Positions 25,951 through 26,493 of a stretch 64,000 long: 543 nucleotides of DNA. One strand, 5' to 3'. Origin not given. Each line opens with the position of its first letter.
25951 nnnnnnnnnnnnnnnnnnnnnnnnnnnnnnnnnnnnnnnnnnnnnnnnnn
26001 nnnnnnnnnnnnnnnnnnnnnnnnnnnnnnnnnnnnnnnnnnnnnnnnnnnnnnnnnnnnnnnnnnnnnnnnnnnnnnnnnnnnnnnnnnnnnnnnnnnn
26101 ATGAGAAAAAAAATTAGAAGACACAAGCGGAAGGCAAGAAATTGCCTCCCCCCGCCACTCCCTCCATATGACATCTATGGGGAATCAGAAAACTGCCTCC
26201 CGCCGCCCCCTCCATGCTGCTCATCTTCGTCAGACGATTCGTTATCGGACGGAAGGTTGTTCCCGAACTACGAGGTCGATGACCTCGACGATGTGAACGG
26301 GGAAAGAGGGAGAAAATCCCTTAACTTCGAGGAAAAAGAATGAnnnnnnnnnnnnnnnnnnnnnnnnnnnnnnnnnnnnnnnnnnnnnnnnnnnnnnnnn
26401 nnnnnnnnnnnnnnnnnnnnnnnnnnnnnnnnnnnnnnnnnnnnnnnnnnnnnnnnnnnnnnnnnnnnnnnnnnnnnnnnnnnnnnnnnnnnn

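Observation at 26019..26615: AT-rich two-gene micro-cassette encoding a basic/proline-rich peptide and a small helical protein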

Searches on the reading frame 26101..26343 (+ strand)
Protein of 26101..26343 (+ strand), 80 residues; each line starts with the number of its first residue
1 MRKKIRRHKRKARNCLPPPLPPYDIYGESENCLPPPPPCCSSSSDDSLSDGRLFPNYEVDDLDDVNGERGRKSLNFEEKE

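Call 6: search_protein_families(library=pfam, proteins=[window:26101-26340:+], max_evalue=1)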
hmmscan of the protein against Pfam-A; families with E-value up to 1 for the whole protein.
window:26101-26340:+ (80 aa): 0 families

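Call 7: search_protein_families(library=ncbifam, proteins=[window:26101-26340:+], max_evalue=1)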
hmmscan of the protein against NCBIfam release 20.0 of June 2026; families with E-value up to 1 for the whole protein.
window:26101-26340:+ (80 aa): 0 families

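Call 9: find_encoding_contigs(protein=window:26101-26343:+, flank=6000, max_places=6)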
Protein window:26101-26343:+ (80 aa): no gene with exactly this product is on record in the collection.

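Call 11: find_homologous_proteins(query=window:26101-26340:+, max_evalue=10)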
Query window:26101-26340:+: no candidate shares three 5-residue words with the query. No homologue found.

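Call 26: search_protein_families(library=padloc, proteins=[window:26101-26340:+], max_evalue=1)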
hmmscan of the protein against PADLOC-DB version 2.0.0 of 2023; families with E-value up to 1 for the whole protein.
window:26101-26340:+ (80 aa): 0 families

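Call 27: search_protein_families(library=phrogs, proteins=[window:26101-26340:+], max_evalue=1)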
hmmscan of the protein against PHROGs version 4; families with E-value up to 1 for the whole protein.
window:26101-26340:+ (80 aa): 0 families

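Call 48: predict_structure(protein=window:26101-26340:+)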
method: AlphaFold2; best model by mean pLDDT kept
length: 80 residues; sequences in the alignment: 1
mean_pLDDT: 64.7   pTM: 0.17
mean pLDDT of the five models: 64.7, 62.8, 58.9, 58.7, 52.4
residues with pLDDT >= 90: 0; 70-90: 23; 50-70: 52; < 50: 5
segments of 3 or more residues with pLDDT < 50: none
pLDDT, mean of each block of 10 residues (from residue 1): 75 81 66 65 56 53 58 64
secondary structure: DSSP gave nothing for this model
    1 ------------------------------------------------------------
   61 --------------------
elements in order:
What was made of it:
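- On Type II toxin-antitoxin system: ORF1 has no domain hit (calls 6, 7) and no predicted secondary structure (call 48).
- It is predicted to be disordered (call 48). ORF1 has no DNA-binding fold (call 48).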

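Call 53: search_solved_structures(query=window:26101-26340:+, max_evalue=10)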
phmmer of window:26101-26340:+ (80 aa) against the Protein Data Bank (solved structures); distinct sequences matched with E-value up to 10: 1.
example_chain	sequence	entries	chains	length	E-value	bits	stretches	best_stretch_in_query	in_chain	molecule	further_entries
8g0p_B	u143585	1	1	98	0.37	14.5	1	3-35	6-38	Kinetochore protein Nuf2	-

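Call 59: find_related_loci(query=window:26101-26340:+, collection=viral_contigs, flank=3000)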
Query window:26101-26340:+ (80 aa) in viral_contigs; peptide patterns used: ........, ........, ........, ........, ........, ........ (x = any residue, [..] = any of these).
9 stretches matched a pattern, but none encodes a relative of the query by tblastn (E <= 1e-3).
